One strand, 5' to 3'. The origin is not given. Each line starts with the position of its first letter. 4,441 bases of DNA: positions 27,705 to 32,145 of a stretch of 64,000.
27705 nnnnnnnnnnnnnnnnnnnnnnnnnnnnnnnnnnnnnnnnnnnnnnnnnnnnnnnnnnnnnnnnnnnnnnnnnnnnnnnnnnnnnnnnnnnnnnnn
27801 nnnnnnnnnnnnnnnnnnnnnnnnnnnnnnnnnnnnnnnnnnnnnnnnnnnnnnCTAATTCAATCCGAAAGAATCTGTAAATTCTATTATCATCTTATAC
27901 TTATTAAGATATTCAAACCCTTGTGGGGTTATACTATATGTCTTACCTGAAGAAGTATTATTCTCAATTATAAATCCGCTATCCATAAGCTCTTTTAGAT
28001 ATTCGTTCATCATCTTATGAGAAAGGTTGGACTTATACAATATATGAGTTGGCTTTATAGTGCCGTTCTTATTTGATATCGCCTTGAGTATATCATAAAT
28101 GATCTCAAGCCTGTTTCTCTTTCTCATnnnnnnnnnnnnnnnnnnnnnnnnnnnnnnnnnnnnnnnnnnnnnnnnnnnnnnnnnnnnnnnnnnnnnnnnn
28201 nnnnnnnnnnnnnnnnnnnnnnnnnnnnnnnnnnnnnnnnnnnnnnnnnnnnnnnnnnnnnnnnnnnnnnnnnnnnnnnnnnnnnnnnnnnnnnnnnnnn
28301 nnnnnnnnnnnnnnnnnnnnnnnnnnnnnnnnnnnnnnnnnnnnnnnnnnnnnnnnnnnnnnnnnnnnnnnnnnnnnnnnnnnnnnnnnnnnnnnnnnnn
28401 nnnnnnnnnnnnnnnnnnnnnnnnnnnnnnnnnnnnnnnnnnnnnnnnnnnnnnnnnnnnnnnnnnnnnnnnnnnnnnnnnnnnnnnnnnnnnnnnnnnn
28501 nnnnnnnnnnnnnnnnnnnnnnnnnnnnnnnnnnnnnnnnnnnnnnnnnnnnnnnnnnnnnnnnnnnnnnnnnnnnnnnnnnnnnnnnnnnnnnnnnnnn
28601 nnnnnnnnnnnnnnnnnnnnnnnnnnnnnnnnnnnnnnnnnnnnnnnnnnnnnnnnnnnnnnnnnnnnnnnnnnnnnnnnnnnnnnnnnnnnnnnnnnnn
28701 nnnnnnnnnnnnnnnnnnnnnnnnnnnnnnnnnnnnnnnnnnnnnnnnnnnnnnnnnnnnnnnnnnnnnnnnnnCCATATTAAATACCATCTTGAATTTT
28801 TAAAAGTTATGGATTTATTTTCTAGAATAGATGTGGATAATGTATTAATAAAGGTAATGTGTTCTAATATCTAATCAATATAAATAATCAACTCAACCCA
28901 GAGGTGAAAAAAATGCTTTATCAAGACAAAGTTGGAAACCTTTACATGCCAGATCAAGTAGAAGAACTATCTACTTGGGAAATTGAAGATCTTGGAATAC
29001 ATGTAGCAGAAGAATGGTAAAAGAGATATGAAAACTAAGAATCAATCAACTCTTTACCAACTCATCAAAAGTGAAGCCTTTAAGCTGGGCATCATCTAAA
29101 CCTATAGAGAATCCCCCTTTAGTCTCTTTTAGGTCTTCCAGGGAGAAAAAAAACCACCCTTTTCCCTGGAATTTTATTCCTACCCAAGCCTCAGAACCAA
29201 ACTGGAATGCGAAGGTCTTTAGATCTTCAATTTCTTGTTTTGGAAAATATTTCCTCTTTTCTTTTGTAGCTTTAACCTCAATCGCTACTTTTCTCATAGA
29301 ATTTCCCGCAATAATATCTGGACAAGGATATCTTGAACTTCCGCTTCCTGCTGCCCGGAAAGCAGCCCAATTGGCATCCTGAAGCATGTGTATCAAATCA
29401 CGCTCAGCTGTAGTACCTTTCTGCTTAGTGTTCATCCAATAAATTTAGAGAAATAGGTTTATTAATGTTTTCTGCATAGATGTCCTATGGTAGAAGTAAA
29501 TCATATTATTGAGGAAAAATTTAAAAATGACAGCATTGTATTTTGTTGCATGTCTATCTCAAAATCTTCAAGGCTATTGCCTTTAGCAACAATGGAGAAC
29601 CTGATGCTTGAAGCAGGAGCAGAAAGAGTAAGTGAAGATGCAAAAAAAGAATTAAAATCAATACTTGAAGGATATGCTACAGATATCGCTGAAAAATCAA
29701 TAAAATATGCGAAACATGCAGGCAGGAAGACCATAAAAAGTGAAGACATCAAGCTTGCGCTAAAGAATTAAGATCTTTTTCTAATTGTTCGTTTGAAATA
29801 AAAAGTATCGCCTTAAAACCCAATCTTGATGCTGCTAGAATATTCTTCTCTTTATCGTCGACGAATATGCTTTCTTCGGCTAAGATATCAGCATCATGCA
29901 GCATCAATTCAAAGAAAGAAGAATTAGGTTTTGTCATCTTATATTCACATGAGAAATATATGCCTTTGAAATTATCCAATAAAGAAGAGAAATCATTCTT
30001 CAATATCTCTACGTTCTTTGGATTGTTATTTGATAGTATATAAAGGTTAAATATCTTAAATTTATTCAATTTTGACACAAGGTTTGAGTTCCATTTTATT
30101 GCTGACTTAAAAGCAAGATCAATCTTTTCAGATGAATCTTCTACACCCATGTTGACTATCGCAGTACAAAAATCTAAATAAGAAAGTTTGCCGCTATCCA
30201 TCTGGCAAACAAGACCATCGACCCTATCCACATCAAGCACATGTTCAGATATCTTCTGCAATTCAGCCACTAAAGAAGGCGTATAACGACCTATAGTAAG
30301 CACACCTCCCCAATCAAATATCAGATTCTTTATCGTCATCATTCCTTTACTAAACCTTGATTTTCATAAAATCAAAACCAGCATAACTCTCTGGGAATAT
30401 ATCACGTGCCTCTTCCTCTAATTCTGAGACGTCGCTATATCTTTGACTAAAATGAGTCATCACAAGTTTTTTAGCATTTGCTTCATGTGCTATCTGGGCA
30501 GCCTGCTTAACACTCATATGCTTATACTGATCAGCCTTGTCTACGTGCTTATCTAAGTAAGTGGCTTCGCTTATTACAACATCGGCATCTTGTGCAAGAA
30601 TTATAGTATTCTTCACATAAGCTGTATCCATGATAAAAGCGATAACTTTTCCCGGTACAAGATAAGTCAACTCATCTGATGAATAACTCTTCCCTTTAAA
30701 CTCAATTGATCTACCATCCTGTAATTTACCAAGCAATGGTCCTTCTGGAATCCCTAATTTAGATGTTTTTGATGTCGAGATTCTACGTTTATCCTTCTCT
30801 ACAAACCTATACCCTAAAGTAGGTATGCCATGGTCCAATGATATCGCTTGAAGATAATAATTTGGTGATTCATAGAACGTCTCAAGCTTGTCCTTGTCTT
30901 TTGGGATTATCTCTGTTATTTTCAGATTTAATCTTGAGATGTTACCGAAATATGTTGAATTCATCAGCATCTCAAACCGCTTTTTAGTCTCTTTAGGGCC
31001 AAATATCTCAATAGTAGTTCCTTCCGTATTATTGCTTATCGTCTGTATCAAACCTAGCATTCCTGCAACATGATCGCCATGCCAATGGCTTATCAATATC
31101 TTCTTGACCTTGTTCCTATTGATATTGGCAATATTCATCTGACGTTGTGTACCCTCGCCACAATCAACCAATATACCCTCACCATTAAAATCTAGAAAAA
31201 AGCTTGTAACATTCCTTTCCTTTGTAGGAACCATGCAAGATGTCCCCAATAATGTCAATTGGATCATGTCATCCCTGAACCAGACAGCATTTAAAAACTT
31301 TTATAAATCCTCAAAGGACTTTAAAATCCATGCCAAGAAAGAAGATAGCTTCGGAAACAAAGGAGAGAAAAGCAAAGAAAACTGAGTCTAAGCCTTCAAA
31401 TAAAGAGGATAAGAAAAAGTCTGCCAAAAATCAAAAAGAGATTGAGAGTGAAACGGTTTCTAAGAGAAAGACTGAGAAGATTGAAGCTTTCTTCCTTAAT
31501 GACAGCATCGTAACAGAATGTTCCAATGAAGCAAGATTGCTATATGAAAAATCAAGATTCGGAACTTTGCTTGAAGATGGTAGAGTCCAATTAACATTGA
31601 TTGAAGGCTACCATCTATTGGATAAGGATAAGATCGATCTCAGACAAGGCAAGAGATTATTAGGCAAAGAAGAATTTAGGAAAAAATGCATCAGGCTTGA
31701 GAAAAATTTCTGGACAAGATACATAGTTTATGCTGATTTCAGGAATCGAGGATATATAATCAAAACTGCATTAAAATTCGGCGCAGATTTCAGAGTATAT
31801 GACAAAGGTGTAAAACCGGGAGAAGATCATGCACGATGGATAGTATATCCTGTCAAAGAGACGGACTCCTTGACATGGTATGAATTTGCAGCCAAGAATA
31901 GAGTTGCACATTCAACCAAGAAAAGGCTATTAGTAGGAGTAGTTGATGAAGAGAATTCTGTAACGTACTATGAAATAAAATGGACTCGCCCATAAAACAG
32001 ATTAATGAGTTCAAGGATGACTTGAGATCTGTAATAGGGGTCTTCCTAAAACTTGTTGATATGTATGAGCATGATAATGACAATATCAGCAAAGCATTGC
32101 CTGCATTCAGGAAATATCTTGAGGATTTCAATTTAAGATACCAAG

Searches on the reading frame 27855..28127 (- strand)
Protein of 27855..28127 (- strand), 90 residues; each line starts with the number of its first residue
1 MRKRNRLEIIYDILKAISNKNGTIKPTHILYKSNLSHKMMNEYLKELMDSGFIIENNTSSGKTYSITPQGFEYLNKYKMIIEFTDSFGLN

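Call 7: search_protein_families(library=pfam, proteins=[window:27855-28127:-])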
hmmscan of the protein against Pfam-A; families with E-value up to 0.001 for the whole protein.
window:27855-28127:- (90 aa): 2 families
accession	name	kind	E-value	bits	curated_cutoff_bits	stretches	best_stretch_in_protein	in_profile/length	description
PF14947.12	HTH_45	-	1.9e-20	73.1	25.5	1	3-83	1-75/77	Winged helix-turn-helix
PF14277.12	DUF4364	-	4.7e-06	26.9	26.9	1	32-81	28-77/162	Domain of unknown function (DUF4364)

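Call 43: search_protein_families(library=ncbifam, proteins=[window:27855-28127:-], max_evalue=0.001)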
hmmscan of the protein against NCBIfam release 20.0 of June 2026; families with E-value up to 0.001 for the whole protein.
window:27855-28127:- (90 aa): 1 family
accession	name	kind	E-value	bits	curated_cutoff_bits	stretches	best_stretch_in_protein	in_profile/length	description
NF053610.1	Sso10a_fam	subfamily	9.4e-20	70.4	60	1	4-74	1-64/64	Sso10a family chromatin protein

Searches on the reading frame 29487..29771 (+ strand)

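Call 7: search_protein_families(library=pfam, proteins=[window:29487-29771:+])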
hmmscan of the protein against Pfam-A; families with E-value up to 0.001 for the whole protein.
window:29487-29771:+ (94 aa): 7 families
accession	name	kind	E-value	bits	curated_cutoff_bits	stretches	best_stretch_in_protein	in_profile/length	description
PF00808.29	CBFD_NFYB_HMF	-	2.1e-15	57.2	21.4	1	30-92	2-65/65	Histone-like transcription factor (CBF/NF-Y) and archaeal histone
PF00125.30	Histone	-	1.5e-07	32.1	26.4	1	45-93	72-120/122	Core histone H2A/H2B/H3/H4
PF15511.12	CENP-T_C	-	2.2e-07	31.4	28.1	1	43-93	25-75/108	Centromere kinetochore component CENP-T histone fold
PF02291.21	TFIID-31kDa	-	3.8e-06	27.4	29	1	35-93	10-68/122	Transcription initiation factor IID, 31kD subunit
PF15630.12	CENP-S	-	4e-05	24.4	28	1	71-93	49-71/76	CENP-S protein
PF02969.23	TAF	-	6.3e-05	23.5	21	1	35-93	8-66/66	TATA box binding protein associated factor (TAF)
PF03847.19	TFIID_20kDa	-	0.00042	21.2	27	1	45-94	15-64/68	Transcription initiation factor TFIID subunit A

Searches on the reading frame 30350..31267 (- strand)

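Call 7: search_protein_families(library=pfam, proteins=[window:30350-31267:-])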
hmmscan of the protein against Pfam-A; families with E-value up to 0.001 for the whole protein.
window:30350-31267:- (305 aa): 3 families
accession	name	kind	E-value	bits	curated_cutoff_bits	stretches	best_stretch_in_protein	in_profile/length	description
PF12706.13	Lactamase_B_2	-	5.8e-18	65.7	27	2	32-161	3-135/200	Beta-lactamase superfamily domain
PF00753.33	Lactamase_B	-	3e-11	44.1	22.7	1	17-82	3-72/196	Metallo-beta-lactamase superfamily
PF23023.1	Anti-Pycsar_Apyc1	-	2.1e-05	24.6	50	1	2-91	3-90/250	Anti-Pycsar protein Apyc1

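Call 43: search_protein_families(library=ncbifam, proteins=[window:30350-31267:-], max_evalue=0.001)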
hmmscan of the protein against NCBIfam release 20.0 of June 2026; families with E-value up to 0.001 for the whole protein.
window:30350-31267:- (305 aa): 17 families
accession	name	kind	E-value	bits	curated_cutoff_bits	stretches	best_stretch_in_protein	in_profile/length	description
TIGR02651.1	RNase_Z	equivalog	4.8e-94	314.8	292.95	1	3-305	1-302/302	ribonuclease Z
NF000801.0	PRK00055.1-3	equivalog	3.7e-92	308.6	252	1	1-305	1-303/307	ribonuclease Z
NF000805.0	PRK00055.2-3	equivalog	9.1e-71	238.6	416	1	3-292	5-286/307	ribonuclease Z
NF000804.0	PRK00055.2-1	equivalog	8.5e-63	212.3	402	1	3-302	5-296/306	ribonuclease Z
NF000800.0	PRK00055.1-1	equivalog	5.2e-57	193.2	398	1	3-305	2-305/305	ribonuclease Z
TIGR02649.1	true_RNase_BN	exception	2.9e-47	161.2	563.7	1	4-303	2-302/304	ribonuclease BN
NF002558.0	PRK02126.1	subfamily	3.3e-34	118.4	315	3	199-294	235-335/345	ribonuclease Z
NF041851.1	cyc_nuc_deg_phdiest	equivalog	1.2e-22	80.6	400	2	205-291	154-238/253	cyclic nucleotide-degrading phosphodiesterase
NF000806.0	PRK00055.2-4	equivalog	3.7e-16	59.2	363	1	1-102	1-105/280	ribonuclease Z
NF041257.1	GntH_guanitoxin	equivalog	1.3e-15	57.2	333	1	3-97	14-112/374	guanitoxin biosynthesis MBL fold metallo-hydrolase GntH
NF038231.1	MBL_Geo_Pelo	equivalog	4.3e-10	39.6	360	1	13-155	27-161/250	GPMC system MBL fold metallohydrolase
NF002553.0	PRK02113.1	equivalog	5.2e-09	35.9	386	1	14-113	29-126/252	MBL fold metallo-hydrolase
TIGR03307.1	PhnP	equivalog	5.5e-09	35.7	272.25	1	14-95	31-103/249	phosphonate metabolism protein PhnP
TIGR02650.1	RNase_Z_T_toga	equivalog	4.2e-08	32.7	507.05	1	21-92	10-80/277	ribonuclease Z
TIGR03413.1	GSH_gloB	equivalog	3.3e-06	26.7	200.8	1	19-95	10-78/248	hydroxyacylglutathione hydrolase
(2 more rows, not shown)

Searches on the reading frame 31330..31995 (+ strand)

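Call 41: search_protein_families(library=pfam, proteins=[window:31330-31995:+], max_evalue=0.001)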
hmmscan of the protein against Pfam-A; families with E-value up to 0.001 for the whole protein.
window:31330-31995:+ (221 aa): 2 families
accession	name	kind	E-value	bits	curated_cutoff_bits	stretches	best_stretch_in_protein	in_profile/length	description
PF01974.23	tRNA_int_endo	-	4.4e-29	100.8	27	1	127-213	1-85/85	tRNA intron endonuclease, catalytic C-terminal domain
PF02778.19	tRNA_int_endo_N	-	5.9e-12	45.4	21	1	52-116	2-66/67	tRNA intron endonuclease, N-terminal domain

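Call 43: search_protein_families(library=ncbifam, proteins=[window:31330-31995:+], max_evalue=0.001)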
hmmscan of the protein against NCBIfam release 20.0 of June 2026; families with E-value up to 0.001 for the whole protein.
window:31330-31995:+ (221 aa): 5 families
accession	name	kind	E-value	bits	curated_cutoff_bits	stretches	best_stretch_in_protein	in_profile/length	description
NF006795.0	PRK09300.1-3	equivalog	1.3e-34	119.7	501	2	37-159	165-288/350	tRNA splicing endonuclease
TIGR00324.1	endA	equivalog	5.4e-29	101.3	59.6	1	55-218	6-176/177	tRNA-intron lyase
NF006796.0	PRK09300.1-4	equivalog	5.7e-29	101.2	518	2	124-218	66-157/335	tRNA splicing endonuclease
NF006794.0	PRK09300.1-1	equivalog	1.4e-16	60.4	383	1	38-217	162-342/346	tRNA splicing endonuclease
NF006797.0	PRK09300.1-5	equivalog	5.3e-13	48.9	292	1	107-217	181-283/290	tRNA splicing endonuclease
